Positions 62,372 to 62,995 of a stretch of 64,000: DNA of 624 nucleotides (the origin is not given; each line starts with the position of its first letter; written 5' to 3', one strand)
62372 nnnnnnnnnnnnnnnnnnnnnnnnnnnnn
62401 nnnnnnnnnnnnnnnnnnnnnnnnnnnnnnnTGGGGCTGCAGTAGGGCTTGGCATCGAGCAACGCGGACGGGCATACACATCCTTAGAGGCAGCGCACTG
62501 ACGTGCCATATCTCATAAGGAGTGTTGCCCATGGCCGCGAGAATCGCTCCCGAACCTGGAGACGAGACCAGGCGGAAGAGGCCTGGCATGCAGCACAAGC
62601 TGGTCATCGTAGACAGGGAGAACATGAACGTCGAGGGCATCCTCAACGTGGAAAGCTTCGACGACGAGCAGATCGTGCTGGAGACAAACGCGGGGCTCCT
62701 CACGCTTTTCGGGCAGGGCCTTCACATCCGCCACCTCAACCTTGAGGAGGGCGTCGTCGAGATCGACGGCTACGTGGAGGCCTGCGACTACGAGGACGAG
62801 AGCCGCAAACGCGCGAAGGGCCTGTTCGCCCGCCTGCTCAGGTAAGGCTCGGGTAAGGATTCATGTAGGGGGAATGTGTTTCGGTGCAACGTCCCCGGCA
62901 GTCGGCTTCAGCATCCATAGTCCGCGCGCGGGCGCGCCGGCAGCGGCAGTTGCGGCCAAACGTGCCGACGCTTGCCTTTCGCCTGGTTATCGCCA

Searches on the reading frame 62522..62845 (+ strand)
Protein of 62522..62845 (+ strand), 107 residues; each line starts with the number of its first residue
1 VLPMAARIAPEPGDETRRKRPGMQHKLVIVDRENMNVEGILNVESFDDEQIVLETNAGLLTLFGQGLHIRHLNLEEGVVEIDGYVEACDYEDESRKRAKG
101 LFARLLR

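Call 52: search_protein_families(library=ncbifam, proteins=[window:62522-62845:+], max_evalue=0.00001)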
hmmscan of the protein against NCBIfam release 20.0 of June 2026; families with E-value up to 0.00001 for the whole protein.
window:62522-62845:+ (107 aa): 1 family
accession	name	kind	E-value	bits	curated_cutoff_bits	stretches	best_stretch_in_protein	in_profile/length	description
TIGR02892.1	spore_yabP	equivalog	5.3e-25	87.3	75.4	1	25-107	1-85/85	sporulation protein YabP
